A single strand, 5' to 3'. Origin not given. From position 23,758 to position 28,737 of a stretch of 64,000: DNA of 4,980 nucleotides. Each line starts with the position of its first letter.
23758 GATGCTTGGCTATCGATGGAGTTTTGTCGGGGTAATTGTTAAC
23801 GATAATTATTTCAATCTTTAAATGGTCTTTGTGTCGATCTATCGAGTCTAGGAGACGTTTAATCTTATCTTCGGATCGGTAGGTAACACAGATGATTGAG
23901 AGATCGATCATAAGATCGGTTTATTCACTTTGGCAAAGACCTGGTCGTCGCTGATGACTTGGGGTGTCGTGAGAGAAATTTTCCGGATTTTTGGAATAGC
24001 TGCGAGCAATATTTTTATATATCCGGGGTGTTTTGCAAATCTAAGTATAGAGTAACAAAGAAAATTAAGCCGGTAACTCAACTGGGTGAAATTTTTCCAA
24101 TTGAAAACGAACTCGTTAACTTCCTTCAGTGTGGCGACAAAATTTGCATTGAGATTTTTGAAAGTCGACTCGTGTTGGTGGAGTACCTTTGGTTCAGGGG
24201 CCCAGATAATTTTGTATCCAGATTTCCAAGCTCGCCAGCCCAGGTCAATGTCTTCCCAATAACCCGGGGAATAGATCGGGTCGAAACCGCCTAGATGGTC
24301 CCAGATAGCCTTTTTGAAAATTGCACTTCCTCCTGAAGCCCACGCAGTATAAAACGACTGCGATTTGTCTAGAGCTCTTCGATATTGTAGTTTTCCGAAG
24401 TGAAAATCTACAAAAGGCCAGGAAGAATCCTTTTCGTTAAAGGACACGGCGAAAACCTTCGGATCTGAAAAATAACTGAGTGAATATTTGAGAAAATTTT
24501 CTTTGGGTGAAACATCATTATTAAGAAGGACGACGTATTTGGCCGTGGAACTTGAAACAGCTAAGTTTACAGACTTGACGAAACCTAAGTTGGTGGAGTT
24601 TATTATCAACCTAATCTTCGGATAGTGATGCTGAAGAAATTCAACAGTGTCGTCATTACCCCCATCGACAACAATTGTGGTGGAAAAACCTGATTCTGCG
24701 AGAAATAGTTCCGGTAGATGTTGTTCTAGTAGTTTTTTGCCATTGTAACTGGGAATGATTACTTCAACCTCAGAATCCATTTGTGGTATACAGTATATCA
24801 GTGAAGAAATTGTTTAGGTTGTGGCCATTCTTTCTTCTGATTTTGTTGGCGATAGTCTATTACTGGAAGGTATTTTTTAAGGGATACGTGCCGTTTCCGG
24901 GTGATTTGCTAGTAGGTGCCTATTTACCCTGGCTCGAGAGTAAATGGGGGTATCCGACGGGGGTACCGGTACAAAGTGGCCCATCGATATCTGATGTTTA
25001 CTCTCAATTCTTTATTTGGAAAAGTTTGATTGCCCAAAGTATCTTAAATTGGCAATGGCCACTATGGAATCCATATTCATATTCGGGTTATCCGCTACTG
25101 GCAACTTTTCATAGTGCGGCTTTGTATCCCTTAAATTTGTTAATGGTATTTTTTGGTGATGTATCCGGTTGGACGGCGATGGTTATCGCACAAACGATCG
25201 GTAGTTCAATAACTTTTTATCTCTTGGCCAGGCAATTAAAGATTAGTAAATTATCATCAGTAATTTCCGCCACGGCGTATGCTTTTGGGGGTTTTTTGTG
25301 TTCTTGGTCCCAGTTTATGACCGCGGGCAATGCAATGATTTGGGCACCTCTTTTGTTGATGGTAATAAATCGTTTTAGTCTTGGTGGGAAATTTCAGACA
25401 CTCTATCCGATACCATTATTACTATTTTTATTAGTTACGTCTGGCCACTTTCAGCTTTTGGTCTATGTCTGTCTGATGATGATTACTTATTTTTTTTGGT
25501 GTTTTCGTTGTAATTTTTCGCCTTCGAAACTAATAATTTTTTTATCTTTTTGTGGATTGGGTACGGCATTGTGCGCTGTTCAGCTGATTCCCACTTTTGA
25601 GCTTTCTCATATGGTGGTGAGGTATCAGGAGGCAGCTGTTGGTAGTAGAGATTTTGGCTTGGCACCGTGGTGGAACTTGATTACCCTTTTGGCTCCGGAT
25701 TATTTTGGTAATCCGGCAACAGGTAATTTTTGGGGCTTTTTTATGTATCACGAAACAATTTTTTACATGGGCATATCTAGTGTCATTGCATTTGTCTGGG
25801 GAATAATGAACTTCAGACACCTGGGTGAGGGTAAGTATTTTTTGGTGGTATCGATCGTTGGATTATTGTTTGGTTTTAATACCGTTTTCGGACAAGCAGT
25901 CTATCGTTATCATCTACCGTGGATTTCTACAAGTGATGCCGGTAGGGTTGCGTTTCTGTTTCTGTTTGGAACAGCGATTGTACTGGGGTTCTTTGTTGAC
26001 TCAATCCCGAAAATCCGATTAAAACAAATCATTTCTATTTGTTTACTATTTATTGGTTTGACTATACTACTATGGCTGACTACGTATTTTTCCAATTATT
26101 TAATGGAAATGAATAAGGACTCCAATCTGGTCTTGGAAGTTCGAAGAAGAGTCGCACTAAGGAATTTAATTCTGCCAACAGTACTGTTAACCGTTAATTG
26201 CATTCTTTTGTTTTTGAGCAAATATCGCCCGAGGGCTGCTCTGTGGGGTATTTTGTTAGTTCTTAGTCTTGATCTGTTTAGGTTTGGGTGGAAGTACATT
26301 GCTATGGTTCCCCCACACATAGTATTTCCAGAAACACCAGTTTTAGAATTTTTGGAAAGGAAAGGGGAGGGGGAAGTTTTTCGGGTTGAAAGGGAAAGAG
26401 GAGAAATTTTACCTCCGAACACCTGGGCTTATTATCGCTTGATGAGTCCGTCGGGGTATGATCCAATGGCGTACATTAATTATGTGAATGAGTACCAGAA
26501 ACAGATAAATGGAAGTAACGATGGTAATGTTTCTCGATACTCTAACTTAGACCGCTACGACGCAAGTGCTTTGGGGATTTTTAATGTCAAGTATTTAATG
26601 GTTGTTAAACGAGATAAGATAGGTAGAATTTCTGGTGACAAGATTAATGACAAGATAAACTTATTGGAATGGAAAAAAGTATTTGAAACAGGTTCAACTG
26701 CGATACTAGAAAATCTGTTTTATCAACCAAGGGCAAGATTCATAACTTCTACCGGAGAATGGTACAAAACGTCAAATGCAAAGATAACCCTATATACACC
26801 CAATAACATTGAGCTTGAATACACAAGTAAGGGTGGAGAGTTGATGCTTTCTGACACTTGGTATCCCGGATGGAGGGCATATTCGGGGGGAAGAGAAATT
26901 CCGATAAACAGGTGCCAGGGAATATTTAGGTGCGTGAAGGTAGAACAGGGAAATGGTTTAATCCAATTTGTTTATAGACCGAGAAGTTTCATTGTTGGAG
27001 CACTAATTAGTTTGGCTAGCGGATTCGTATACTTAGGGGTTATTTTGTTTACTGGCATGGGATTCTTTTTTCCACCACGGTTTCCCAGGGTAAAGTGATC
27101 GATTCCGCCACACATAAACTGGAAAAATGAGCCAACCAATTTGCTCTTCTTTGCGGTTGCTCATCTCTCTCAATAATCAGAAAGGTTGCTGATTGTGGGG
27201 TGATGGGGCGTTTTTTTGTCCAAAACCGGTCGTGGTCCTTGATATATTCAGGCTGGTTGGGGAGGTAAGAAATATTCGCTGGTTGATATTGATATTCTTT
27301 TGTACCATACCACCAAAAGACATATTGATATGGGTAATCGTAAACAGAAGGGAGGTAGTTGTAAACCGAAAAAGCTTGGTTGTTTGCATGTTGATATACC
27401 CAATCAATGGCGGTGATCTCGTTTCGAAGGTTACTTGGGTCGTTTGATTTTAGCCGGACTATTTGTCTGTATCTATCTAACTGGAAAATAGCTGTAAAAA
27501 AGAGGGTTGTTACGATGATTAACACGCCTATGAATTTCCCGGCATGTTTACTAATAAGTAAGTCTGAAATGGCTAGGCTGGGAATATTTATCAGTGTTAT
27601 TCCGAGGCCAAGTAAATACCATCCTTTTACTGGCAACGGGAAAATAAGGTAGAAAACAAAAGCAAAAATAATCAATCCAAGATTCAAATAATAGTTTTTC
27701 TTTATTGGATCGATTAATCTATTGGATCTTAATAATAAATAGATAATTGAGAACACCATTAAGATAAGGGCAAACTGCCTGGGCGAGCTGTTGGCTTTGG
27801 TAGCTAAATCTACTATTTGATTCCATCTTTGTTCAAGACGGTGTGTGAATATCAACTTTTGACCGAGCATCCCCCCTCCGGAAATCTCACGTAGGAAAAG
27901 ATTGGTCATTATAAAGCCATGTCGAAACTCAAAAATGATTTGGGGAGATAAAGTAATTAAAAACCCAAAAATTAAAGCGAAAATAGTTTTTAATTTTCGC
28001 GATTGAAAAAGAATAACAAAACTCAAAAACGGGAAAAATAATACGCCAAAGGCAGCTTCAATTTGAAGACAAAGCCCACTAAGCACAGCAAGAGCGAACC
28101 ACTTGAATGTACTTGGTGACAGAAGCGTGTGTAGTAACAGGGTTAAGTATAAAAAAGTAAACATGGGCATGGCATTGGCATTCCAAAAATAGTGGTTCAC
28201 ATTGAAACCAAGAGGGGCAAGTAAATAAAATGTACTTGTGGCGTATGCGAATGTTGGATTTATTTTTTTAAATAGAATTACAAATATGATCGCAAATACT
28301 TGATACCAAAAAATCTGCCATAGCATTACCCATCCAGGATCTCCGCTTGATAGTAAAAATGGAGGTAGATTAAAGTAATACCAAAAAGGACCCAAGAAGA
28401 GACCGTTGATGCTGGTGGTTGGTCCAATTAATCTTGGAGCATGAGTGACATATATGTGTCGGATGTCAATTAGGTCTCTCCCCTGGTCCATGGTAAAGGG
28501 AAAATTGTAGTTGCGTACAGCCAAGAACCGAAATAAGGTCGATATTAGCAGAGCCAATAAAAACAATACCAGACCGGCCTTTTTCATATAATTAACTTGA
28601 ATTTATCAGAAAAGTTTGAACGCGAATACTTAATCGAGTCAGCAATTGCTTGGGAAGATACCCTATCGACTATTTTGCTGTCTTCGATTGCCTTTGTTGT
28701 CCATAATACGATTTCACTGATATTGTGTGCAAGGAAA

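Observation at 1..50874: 50-kb glycosylation super-island: 11 GT2, 2 GT4, one Wzx and about 23 large polytopic membrane proteins, of which ~19 form GT-C-like paralog families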

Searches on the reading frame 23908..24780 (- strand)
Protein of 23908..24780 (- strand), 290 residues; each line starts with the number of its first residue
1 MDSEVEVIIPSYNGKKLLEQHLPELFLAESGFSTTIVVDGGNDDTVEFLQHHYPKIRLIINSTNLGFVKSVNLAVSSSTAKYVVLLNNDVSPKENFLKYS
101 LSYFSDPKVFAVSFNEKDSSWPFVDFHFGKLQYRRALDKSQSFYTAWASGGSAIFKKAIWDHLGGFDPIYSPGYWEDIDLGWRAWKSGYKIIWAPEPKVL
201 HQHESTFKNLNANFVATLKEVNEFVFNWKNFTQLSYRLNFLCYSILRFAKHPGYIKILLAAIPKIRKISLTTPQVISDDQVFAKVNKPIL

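Call 5: search_protein_families(library=pfam, max_evalue=0.01, proteins=[window:23908-24780:-])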
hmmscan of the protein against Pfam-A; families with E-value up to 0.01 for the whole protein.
window:23908-24780:- (290 aa): 3 families
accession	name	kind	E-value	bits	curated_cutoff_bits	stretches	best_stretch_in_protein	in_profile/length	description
PF13641.12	Glyco_tranf_2_3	-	7.2e-18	65.9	27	1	5-209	3-219/230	Glycosyltransferase like family 2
PF00535.33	Glycos_transf_2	-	1.1e-14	55.1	23.3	1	7-159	2-163/168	Glycosyl transferase family 2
PF13632.12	Glyco_trans_2_3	-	1.8e-08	34.9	27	1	82-263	1-169/198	Glycosyl transferase family group 2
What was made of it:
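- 23908..24780 (-): GT2 cytoplasmic glycosyltransferase. PF13641 7.2e-18 (call 5)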

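Call 9: search_protein_families(library=ncbifam, max_evalue=0.001, proteins=[window:23908-24780:-])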
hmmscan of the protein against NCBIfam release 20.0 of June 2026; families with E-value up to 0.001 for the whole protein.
window:23908-24780:- (290 aa): 8 families
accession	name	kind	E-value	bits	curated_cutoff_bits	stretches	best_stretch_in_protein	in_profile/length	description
NF041875.1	EPS_EpsD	equivalog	3.7e-17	62.7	370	1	5-208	1-214/325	exopolysaccharide biosynthesis glycosyltransferase EpsD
TIGR03965.1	mycofact_glyco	equivalog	5.1e-16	58.6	280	2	3-112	74-187/467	mycofactocin biosynthesis glycosyltransferase MftF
TIGR03937.1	PgaC_IcaA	equivalog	1.7e-10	40.5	422.3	1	4-196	46-245/407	poly-beta-1,6-N-acetyl-D-glucosamine synthase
TIGR04283.1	glyco_like_mftF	equivalog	2.9e-09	36.9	182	1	7-194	3-178/221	TIGR04283 family arsenosugar biosynthesis glycosyltransferase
NF047683.1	TeichurnBiosyTuaG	equivalog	7.9e-07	29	400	1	3-115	6-121/252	teichuronic acid biosynthesis protein TuaG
NF038299.1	EPS_HpsN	equivalog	2.4e-06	26.8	425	1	5-112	3-115/317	hormogonium polysaccharide biosynthesis glycosyltransferase HpsN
TIGR01556.1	rhamnosyltran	subfamily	8.1e-06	25.2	200.55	1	35-197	24-196/281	rhamnosyltransferase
NF007482.0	PRK10073.1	equivalog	2.7e-05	23.3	423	1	4-89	7-95/334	glycosyltransferase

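Call 103: search_protein_families(library=pfam, max_evalue=1, proteins=[L083:12056-13732:+, L083:17703-19673:+, L083:11130-11918:+, L083:14563-15399:+])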
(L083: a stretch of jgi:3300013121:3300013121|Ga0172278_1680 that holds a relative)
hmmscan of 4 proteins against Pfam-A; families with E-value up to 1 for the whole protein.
L083:12056-13732:+ (558 aa): 0 families

L083:17703-19673:+ (656 aa): 9 families
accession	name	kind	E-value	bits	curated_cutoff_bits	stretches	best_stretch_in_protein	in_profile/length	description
PF00535.33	Glycos_transf_2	-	3.2e-13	50.4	23.3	1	7-134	1-127/168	Glycosyl transferase family 2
PF02709.20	Glyco_transf_7C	-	4.3e-08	33.1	23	1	155-215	17-77/78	N-terminal domain of galactosyltransferase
PF10111.15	Glyco_tranf_2_2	-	4.5e-07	30.1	27.3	1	7-195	1-201/276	Glycosyltransferase like family 2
PF13489.12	Methyltransf_23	-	2.6e-05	24.5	27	1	523-604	81-162/164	Methyltransferase domain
PF09458.16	H_lectin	-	0.025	15.1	24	0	342-371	13-42/67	H-type lectin domain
PF13733.12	Glyco_transf_7N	-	0.05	13.7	27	1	5-69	48-109/134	N-terminal region of glycosyl transferase group 7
PF08241.18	Methyltransf_11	-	0.055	14.6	21.2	1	522-558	59-93/95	Methyltransferase domain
PF08242.18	Methyltransf_12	-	0.16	13.2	30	1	525-558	67-98/98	Methyltransferase domain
PF20469.4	OLD-like_TOPRIM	-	0.2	12.6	23.2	0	21-66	16-63/67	Overcoming lysogenization defect protein-like, TOPRIM domain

L083:11130-11918:+ (262 aa): 9 families
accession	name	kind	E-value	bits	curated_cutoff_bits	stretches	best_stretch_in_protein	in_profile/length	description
PF05050.19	Methyltransf_21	-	1.8e-15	57.9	22.7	1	81-237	1-171/173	Methyltransferase FkbM domain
PF05575.17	V_cholerae_RfbT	-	2.9e-05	24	27.9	1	71-198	74-207/286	Vibrio cholerae RfbT protein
PF02475.24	TRM5-TYW2_MTfase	-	0.0003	21.2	28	1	77-127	38-88/164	TRM5/TYW2 methyltransferase domain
PF05175.20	MTS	-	0.00036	20.6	23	1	71-131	27-87/170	Methyltransferase small domain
PF13383.12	Methyltransf_22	-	0.0025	17.9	22.4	1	123-197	112-190/252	Methyltransferase domain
PF02390.23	Methyltransf_4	-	0.047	13.6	24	1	77-134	3-60/173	Putative methyltransferase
PF13847.12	Methyltransf_31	-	0.056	13.6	27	1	77-128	5-57/145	Methyltransferase domain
PF01728.25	FtsJ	-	0.09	13.1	24.1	1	66-125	13-76/181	FtsJ-like methyltransferase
PF08242.18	Methyltransf_12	-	0.097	13.8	30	1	80-137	1-58/98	Methyltransferase domain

L083:14563-15399:+ (278 aa): 3 families
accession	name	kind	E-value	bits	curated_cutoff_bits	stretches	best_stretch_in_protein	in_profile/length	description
PF01061.29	ABC2_membrane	-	2.9e-16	60.1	26.9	1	32-233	3-205/211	ABC-2 type transporter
PF12698.13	ABC2_membrane_3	-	0.0021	17.7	31.6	1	86-258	163-343/347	ABC-2 family transporter protein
PF24188.1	DUF7416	-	0.026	14.6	27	1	16-46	6-36/69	Family of unknown function (DUF7416)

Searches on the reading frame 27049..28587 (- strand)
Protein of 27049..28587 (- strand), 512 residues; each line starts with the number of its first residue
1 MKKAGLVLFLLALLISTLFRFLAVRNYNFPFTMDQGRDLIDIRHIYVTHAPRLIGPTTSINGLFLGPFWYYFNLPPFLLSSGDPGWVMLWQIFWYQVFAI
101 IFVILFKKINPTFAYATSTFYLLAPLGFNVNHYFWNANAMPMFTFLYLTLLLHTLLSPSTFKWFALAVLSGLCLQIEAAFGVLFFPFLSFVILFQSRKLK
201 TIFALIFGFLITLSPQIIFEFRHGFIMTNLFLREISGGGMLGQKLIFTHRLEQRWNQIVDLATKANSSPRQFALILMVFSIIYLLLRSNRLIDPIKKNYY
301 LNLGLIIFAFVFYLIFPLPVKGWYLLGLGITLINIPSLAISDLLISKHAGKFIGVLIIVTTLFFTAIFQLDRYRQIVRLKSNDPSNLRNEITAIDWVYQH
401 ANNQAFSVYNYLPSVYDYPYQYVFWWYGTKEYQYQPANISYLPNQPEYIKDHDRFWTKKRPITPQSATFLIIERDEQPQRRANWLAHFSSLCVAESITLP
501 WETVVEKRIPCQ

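Call 6: search_protein_families(library=pfam, max_evalue=0.01, proteins=[window:27049-28587:-])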
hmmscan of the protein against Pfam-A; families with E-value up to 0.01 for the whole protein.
window:27049-28587:- (512 aa): 0 families

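Call 10: search_protein_families(library=ncbifam, max_evalue=0.01, proteins=[window:27049-28587:-])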
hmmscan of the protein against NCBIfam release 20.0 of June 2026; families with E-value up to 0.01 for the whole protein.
window:27049-28587:- (512 aa): 1 family
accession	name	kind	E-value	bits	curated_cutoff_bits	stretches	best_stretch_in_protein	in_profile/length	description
NF050182.1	TM0026_fam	equivalog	0.001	19.5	100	1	272-316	12-50/64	TM0026 family membrane protein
